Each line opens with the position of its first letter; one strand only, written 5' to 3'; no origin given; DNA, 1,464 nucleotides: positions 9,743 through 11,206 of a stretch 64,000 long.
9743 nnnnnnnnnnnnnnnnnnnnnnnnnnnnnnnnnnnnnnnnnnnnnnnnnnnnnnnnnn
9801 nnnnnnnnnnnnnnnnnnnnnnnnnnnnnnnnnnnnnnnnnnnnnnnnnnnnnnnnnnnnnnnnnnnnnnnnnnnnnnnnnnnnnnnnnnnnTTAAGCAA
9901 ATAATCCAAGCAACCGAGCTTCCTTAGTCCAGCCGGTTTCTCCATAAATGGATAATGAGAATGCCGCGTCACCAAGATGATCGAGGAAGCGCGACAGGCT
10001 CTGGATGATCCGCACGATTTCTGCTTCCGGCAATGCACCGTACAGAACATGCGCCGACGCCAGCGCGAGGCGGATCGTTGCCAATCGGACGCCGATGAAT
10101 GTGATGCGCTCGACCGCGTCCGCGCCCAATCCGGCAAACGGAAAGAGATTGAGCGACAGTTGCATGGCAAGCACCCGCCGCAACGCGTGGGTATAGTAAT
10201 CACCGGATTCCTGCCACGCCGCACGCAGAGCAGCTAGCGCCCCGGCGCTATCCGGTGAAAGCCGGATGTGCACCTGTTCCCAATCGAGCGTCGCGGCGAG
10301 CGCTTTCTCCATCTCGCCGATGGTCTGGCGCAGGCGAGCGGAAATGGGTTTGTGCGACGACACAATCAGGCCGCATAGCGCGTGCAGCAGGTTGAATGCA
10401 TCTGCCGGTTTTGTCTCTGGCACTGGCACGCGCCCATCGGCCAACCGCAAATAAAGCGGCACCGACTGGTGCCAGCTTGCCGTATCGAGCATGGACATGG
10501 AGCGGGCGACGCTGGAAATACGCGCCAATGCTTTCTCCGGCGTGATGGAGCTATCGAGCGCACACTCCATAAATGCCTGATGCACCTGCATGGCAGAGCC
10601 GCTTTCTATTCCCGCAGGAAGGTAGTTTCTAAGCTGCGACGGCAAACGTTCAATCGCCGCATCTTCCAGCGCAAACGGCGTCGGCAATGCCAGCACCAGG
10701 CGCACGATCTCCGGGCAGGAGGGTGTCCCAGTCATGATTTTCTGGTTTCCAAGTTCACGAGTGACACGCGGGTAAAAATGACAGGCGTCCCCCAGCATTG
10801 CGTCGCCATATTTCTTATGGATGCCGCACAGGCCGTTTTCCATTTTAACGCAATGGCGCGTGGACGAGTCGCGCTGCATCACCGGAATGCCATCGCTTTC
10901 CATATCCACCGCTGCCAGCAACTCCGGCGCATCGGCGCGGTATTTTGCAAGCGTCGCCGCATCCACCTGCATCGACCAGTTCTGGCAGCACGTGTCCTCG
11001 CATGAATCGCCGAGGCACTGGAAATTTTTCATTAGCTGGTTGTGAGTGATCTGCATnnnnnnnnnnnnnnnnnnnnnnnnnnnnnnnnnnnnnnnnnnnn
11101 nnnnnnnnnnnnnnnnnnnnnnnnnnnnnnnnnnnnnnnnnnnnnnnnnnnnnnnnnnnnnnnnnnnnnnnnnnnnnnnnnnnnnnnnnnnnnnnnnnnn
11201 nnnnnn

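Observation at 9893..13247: Putative two-enzyme flagellin methylation module (TPR-SAM methyltransferase + FliB-like) fused to the flgK-flgL-fliW operon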

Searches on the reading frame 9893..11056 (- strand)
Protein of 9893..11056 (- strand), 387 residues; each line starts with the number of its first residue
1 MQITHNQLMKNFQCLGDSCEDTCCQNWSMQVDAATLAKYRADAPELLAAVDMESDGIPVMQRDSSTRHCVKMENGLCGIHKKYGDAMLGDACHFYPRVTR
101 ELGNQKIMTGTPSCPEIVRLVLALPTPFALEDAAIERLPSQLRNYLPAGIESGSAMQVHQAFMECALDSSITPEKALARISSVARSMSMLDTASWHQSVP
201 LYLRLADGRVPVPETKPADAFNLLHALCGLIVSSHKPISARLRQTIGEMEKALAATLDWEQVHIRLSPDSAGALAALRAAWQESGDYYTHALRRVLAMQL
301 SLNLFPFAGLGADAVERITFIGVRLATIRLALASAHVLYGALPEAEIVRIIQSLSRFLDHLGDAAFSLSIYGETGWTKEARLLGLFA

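Call 4: search_protein_families(library=pfam, proteins=[window:9893-11056:-], max_evalue=0.01)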
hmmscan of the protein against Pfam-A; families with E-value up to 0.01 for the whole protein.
window:9893-11056:- (387 aa): 0 families

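Call 5: search_protein_families(library=ncbifam, proteins=[window:9893-11056:-], max_evalue=0.1)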
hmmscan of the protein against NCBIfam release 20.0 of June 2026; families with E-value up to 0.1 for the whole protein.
window:9893-11056:- (387 aa): 1 family
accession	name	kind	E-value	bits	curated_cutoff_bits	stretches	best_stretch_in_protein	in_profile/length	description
NF038110.1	Lys_methyl_FliB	equivalog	1.5e-41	143.2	85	1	9-360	4-365/373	flagellin lysine-N-methylase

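Call 6: search_solved_structures(query=window:9893-11056:-, max_evalue=10)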
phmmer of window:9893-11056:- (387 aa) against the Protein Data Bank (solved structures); distinct sequences matched with E-value up to 10: 1.
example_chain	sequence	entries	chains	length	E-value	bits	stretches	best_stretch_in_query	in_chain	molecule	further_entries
9gzg_A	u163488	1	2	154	9.7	8.6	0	254-288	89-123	Engineered CTPR protein with glutamic acids for conductivity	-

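Call 22: find_homologous_proteins(query=window:9893-11056:-, max_evalue=1e-10)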
Query window:9893-11056:- (387 aa): 302 proteins with E <= 1e-10 among 8000 candidates; the best 120 are listed.
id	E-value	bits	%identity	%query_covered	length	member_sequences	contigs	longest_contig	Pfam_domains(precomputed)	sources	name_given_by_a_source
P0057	5.3e-257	870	100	100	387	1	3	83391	PF27117.1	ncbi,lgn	-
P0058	4.2e-178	610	69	100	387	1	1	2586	PF27117.1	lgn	-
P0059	1.0e-177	609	71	99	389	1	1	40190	PF27117.1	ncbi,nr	ncbi:MAG: flagellin lysine-N-methylase [Alphaproteobacteria bacterium]|nr:flagellin lysine-N-methyla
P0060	1.3e-174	599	69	99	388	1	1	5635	PF27117.1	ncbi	-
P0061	3.5e-172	591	68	100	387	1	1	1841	PF27117.1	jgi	jgi:hypothetical protein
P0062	3.6e-172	591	67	99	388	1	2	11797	PF27117.1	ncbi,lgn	-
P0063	2.5e-171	588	69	98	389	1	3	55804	PF27117.1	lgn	-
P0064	6.2e-171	587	68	100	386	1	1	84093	PF27117.1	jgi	jgi:hypothetical protein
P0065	9.2e-171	586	68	100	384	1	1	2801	PF27117.1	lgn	-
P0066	2.1e-170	585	66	99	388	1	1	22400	PF27117.1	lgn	-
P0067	4.8e-170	584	69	99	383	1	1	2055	-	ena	-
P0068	5.8e-170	584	67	99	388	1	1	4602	PF27117.1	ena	-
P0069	1.2e-169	583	68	100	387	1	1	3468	PF27117.1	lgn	-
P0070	1.2e-160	553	64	100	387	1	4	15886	PF27117.1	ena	-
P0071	1.3e-160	553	63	99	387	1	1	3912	PF27117.1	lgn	-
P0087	1.2e-136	474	56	99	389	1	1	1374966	PF27117.1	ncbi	ncbi:MAG: flagellin lysine-N-methylase [Rickettsiales bacterium]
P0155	6.5e-122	425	56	93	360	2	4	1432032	PF27117.1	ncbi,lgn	-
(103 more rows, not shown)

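Call 24: find_related_loci(query=A2, collection=metagenome_contigs, flank=10000)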
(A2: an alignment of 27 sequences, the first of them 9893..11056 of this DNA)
Query A2 (387 aa) in metagenome_contigs; peptide patterns used: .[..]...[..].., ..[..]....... (x = any residue, [..] = any of these).
158 stretches matched a pattern; 46 encode a relative of the query (tblastn E <= 1e-3); 46 distinct loci.
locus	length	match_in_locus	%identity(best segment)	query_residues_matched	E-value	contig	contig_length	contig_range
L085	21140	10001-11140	57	8-387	1e-144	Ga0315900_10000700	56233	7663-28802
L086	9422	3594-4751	54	3-386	2e-139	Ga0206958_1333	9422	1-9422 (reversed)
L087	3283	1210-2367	52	2-386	1e-143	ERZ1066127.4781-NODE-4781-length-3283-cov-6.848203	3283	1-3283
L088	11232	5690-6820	56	12-386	7e-138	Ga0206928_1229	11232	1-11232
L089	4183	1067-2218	55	3-386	1e-140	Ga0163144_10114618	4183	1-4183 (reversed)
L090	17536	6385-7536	55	5-386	2e-137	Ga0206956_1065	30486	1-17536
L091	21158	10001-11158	53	3-386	2e-136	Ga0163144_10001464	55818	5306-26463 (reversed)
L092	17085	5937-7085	55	3-386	9e-136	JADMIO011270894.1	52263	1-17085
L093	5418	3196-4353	54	3-386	5e-136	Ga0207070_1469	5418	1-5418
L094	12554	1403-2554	53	3-386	6e-131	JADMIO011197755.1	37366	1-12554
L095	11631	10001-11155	54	3-386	2e-130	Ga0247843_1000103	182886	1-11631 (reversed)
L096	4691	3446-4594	50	7-387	2e-130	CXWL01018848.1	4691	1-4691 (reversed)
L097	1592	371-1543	51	3-386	2e-137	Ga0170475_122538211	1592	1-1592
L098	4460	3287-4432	48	7-386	7e-128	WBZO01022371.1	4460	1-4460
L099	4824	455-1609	52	3-386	4e-126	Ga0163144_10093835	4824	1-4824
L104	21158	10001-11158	58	3-386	2e-141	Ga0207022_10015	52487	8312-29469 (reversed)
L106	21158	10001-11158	46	4-386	9e-109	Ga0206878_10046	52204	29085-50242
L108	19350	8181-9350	44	3-387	1e-104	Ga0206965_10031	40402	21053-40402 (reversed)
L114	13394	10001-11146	42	8-387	1e-92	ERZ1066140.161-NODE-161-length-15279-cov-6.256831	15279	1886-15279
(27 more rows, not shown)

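Call 36: search_protein_families(library=pfam, proteins=[L104:1998-3977:+, L104:3999-4733:+, L104:4738-5994:+, L104:6014-6721:+, L104:6718-8433:+, L104:8430-9992:+, L106:12025-14181:-, L108:12518-14182:+, L108:16331-18457:-, L114:11104-12822:+], max_evalue=0.0001)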
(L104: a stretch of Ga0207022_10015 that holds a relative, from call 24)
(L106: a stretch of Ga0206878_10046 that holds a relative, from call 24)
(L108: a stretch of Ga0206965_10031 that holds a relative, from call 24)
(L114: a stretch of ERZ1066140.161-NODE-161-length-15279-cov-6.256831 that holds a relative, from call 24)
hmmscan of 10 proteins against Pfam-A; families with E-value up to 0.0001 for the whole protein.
L104:1998-3977:+ (659 aa): 2 families
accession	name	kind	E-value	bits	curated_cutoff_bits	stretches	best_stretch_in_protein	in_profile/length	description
PF08885.17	GSCFA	-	4.3e-25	89.2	25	1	144-397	1-218/237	GSCFA family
PF13489.12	Methyltransf_23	-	5.3e-07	29.9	27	1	492-586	17-115/164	Methyltransferase domain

L104:3999-4733:+ (244 aa): 0 families

L104:4738-5994:+ (418 aa): 1 family
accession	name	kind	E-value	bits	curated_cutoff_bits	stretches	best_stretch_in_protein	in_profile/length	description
PF08885.17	GSCFA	-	6.5e-26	92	25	1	126-399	1-237/237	GSCFA family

L104:6014-6721:+ (235 aa): 1 family
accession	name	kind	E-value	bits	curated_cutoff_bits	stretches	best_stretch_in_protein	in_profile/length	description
PF01501.26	Glyco_transf_8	-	1.4e-05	25.2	24.3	1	56-146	76-169/253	Glycosyl transferase family 8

L104:6718-8433:+ (571 aa): 13 families
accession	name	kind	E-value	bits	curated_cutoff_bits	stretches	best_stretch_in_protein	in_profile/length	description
PF14559.12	TPR_19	-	5.2e-17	62.4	25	1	58-121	2-65/68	Tetratricopeptide repeat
PF13428.12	TPR_14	-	4.7e-15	55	23.5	0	47-89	1-43/44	Tetratricopeptide repeat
PF07719.23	TPR_2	-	1.7e-14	53.1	27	1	48-79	2-33/34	Tetratricopeptide repeat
PF13432.12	TPR_16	-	5.8e-13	49.4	32.7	2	27-79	11-63/65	Tetratricopeptide repeat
PF13431.12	TPR_17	-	1.1e-09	38.2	24.4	0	200-231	2-33/34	Tetratricopeptide repeat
PF00515.34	TPR_1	-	1.8e-09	37.5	27.8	0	48-79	2-33/34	Tetratricopeptide repeat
PF13371.12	TPR_9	-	4.8e-09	36.5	35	0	29-80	11-62/73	Tetratricopeptide repeat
PF12895.13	ANAPC3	-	1e-08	35.8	27.2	1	158-232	4-77/82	Anaphase-promoting complex, cyclosome, subunit 3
PF23914.1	TPR_CcmH_CycH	-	2.6e-08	34.3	42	0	52-121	55-127/158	Cytochrome c-type biogenesis protein H TPR domain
PF13424.12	TPR_12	-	7.6e-08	32.9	30.1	0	34-76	31-74/77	Tetratricopeptide repeat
PF13174.12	TPR_6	-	1.6e-07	32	26.3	0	27-44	14-31/33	Tetratricopeptide repeat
PF13176.12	TPR_7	-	2.4e-07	30.8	27.9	0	50-77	2-29/36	Tetratricopeptide repeat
PF13181.12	TPR_8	-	4.2e-07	30.1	25.7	0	48-78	2-32/34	Tetratricopeptide repeat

L104:8430-9992:+ (520 aa): 11 families
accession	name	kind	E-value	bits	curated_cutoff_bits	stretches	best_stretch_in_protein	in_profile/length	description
PF13428.12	TPR_14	-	1.7e-12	47.2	23.5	0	28-68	2-42/44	Tetratricopeptide repeat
PF14559.12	TPR_19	-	2.8e-12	47.2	25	1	13-66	11-64/68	Tetratricopeptide repeat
PF07719.23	TPR_2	-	1.7e-10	40.6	27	0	130-162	1-33/34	Tetratricopeptide repeat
PF13371.12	TPR_9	-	1.9e-08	34.7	35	0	143-206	8-71/73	Tetratricopeptide repeat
PF00515.34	TPR_1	-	1.5e-07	31.3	27.8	0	137-162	8-33/34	Tetratricopeptide repeat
PF13181.12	TPR_8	-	1.8e-07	31.2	25.7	0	130-162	1-33/34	Tetratricopeptide repeat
PF12895.13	ANAPC3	-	4.9e-07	30.4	27.2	0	20-63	15-58/82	Anaphase-promoting complex, cyclosome, subunit 3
PF13431.12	TPR_17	-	7.2e-07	29.4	24.4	0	130-150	13-33/34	Tetratricopeptide repeat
PF13174.12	TPR_6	-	7.7e-07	29.8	26.3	0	33-60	6-33/33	Tetratricopeptide repeat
PF13432.12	TPR_16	-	1.6e-05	25.7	32.7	0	13-59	17-63/65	Tetratricopeptide repeat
PF13424.12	TPR_12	-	6.4e-05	23.5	30.1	0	133-170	6-45/77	Tetratricopeptide repeat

L106:12025-14181:- (719 aa): 17 families
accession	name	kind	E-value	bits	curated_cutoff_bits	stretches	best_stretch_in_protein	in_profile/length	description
PF13844.12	Glyco_transf_41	-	4.3e-87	293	25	2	512-693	358-539/543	Glycosyl transferase family 41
PF07719.23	TPR_2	-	2.1e-24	84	27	0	163-196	1-34/34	Tetratricopeptide repeat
PF13181.12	TPR_8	-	2.1e-23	80.9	25.7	0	164-196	2-34/34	Tetratricopeptide repeat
PF14559.12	TPR_19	-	2e-20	73.3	25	1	141-199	3-60/68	Tetratricopeptide repeat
PF00515.34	TPR_1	-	1.8e-18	65.9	27.8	0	163-196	1-34/34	Tetratricopeptide repeat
PF13414.12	TPR_11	-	2.5e-13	49.9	26.8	0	239-271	2-35/42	TPR repeat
PF13432.12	TPR_16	-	1.6e-12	48.1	32.7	1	134-195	2-63/65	Tetratricopeptide repeat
PF13431.12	TPR_17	-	8.1e-12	44.9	24.4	0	151-184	1-34/34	Tetratricopeptide repeat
PF23914.1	TPR_CcmH_CycH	-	6.2e-11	42.8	42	0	127-225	48-149/158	Cytochrome c-type biogenesis protein H TPR domain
PF13174.12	TPR_6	-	1.3e-09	38.5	26.3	0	133-160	4-31/33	Tetratricopeptide repeat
PF13176.12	TPR_7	-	5.4e-09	35.9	27.9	0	165-195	1-31/36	Tetratricopeptide repeat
PF13428.12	TPR_14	-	2e-08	34.5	23.5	0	132-170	4-42/44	Tetratricopeptide repeat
PF13424.12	TPR_12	-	7.9e-08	32.8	30.1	0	164-227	4-75/77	Tetratricopeptide repeat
PF13371.12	TPR_9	-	5.9e-07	29.9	35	0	148-195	14-61/73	Tetratricopeptide repeat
PF24575.1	TPR_Slam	-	5e-06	27.3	35.2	0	132-184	50-102/104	Surface lipoprotein assembly modifier, N-terminal TPR repeats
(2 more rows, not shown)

L108:12518-14182:+ (555 aa): 22 families
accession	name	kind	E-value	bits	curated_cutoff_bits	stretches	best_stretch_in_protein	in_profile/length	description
PF00515.34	TPR_1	-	5.4e-44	146.7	27.8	4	75-107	2-34/34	Tetratricopeptide repeat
PF07719.23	TPR_2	-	1.4e-39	131.3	27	4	142-174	1-33/34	Tetratricopeptide repeat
PF13414.12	TPR_11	-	3.6e-37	126.2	26.8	3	225-258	9-42/42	TPR repeat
PF13431.12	TPR_17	-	6.1e-35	117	24.4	2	97-128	2-33/34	Tetratricopeptide repeat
PF13181.12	TPR_8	-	9.6e-30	100.6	25.7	1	75-106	2-33/34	Tetratricopeptide repeat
PF13432.12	TPR_16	-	1.6e-29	102.4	32.7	3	216-262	3-49/65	Tetratricopeptide repeat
PF13424.12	TPR_12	-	1.2e-21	77.1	30.1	0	213-262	6-63/77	Tetratricopeptide repeat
PF14559.12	TPR_19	-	4.1e-21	75.5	25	2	87-146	4-63/68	Tetratricopeptide repeat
PF13371.12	TPR_9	-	3.2e-20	72.3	35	3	50-106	5-61/73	Tetratricopeptide repeat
PF13428.12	TPR_14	-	2.7e-19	68.2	23.5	0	216-248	7-39/44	Tetratricopeptide repeat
PF12895.13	ANAPC3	-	6.7e-13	49.2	27.2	1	20-98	3-80/82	Anaphase-promoting complex, cyclosome, subunit 3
PF13374.12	TPR_10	-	3.4e-12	46.4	27.5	0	75-103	3-31/42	Tetratricopeptide repeat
PF13176.12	TPR_7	-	9.7e-11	41.3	27.9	0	81-106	6-33/36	Tetratricopeptide repeat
PF07721.20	TPR_4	-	6.7e-09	36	27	0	11-30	6-25/26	Tetratricopeptide repeat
PF25062.1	ARM_TT21_N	-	8.4e-09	35.9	40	0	8-127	102-221/222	Tetratricopeptide repeat protein 21 N-terminal ARM repeat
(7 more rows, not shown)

L108:16331-18457:- (709 aa): 16 families
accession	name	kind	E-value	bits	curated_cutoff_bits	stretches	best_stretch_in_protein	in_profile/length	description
PF13844.12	Glyco_transf_41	-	6.8e-90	302.3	25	2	491-671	358-538/543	Glycosyl transferase family 41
PF07719.23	TPR_2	-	2.5e-23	80.6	27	2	25-56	2-33/34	Tetratricopeptide repeat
PF00515.34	TPR_1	-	3.7e-21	74.4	27.8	1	27-57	4-34/34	Tetratricopeptide repeat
PF14559.12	TPR_19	-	1.6e-16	60.8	25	1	123-165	6-48/68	Tetratricopeptide repeat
PF13431.12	TPR_17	-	1.5e-15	56.5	24.4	0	130-163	1-34/34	Tetratricopeptide repeat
PF13432.12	TPR_16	-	2.3e-15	57.1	32.7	1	123-166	12-55/65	Tetratricopeptide repeat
PF24575.1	TPR_Slam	-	1.6e-13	51.4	35.2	0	184-226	55-97/104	Surface lipoprotein assembly modifier, N-terminal TPR repeats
PF13181.12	TPR_8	-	2.8e-13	49.3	25.7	0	27-56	4-33/34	Tetratricopeptide repeat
PF13414.12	TPR_11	-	3.5e-13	49.5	26.8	0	31-72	1-42/42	TPR repeat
PF23914.1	TPR_CcmH_CycH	-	1e-12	48.6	42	0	121-206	63-151/158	Cytochrome c-type biogenesis protein H TPR domain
PF13371.12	TPR_9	-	1.9e-11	44.2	35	0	125-163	12-50/73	Tetratricopeptide repeat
PF13428.12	TPR_14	-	3.1e-11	43.2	23.5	0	26-66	3-43/44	Tetratricopeptide repeat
PF13424.12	TPR_12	-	2.8e-08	34.3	30.1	0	141-206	2-75/77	Tetratricopeptide repeat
PF12895.13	ANAPC3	-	4.8e-08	33.6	27.2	1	122-198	3-78/82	Anaphase-promoting complex, cyclosome, subunit 3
PF13525.12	YfiO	-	7.4e-06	26.3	25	0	107-178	4-78/203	Outer membrane lipoprotein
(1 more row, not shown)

L114:11104-12822:+ (573 aa): 13 families
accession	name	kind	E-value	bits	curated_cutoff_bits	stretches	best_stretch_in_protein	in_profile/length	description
PF13469.12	Sulfotransfer_3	-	6.4e-36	125.1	27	1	320-515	1-216/216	Sulfotransferase family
PF00685.33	Sulfotransfer_1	-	1.1e-17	64.8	22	1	321-552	4-234/255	Sulfotransferase domain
PF14559.12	TPR_19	-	6.4e-12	46.1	25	1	122-178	9-65/68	Tetratricopeptide repeat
PF23914.1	TPR_CcmH_CycH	-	4e-10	40.2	42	1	62-167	42-150/158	Cytochrome c-type biogenesis protein H TPR domain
PF07719.23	TPR_2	-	4.4e-10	39.3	27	0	247-269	3-25/34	Tetratricopeptide repeat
PF13431.12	TPR_17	-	7.1e-10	38.8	24.4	0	127-158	2-33/34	Tetratricopeptide repeat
PF13181.12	TPR_8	-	7.3e-10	38.6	25.7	0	246-269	2-25/34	Tetratricopeptide repeat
PF00515.34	TPR_1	-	7.6e-10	38.6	27.8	0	247-269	3-25/34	Tetratricopeptide repeat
PF25063.1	ARM_TT21_C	-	1.2e-09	38.8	35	0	185-281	78-165/209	Tetratricopeptide repeat protein 21 C-terminal ARM domain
PF13428.12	TPR_14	-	1.3e-07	32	23.5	0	140-179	3-42/44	Tetratricopeptide repeat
PF13424.12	TPR_12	-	6.1e-07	30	30.1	0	77-132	10-73/77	Tetratricopeptide repeat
PF13414.12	TPR_11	-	6.5e-05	23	26.8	0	77-112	1-36/42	TPR repeat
PF13432.12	TPR_16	-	7.9e-05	23.5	32.7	0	213-268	4-54/65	Tetratricopeptide repeat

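Call 49: find_encoding_contigs(protein=P0057, flank=6000, max_places=3)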
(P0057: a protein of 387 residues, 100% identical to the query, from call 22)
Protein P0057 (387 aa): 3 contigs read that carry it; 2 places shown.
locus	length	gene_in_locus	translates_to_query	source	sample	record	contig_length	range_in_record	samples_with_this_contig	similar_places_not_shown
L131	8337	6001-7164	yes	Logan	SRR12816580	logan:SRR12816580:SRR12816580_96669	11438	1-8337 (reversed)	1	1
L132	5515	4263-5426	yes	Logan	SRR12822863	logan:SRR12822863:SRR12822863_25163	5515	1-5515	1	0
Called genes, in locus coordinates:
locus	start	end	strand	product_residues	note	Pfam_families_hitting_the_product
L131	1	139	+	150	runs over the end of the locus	-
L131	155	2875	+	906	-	PF22638:FlgK_D1, PF06429:Flg_bbr_C (weak)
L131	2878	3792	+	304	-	PF00669:Flagellin_N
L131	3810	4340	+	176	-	PF02623:FliW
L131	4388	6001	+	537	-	PF00515:TPR_1 (faint), PF13432:TPR_16 (weak), PF14559:TPR_19, PF13489:Methyltransf_23, PF08241:Methyltransf_11, PF08242:Methyltransf_12, PF13649:Methyltransf_25, PF13847:Methyltransf_31, +11 more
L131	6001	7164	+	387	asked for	PF27117:FliB_C (weak)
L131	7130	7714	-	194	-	PF00551:Formyl_trans_N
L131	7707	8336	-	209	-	?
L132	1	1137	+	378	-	?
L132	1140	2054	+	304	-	PF00669:Flagellin_N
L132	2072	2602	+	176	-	PF02623:FliW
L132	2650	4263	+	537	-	PF00515:TPR_1 (faint), PF13432:TPR_16 (weak), PF14559:TPR_19, PF13489:Methyltransf_23, PF08241:Methyltransf_11, PF08242:Methyltransf_12, PF13649:Methyltransf_25, PF13847:Methyltransf_31, +11 more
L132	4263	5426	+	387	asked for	PF27117:FliB_C (weak)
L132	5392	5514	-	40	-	?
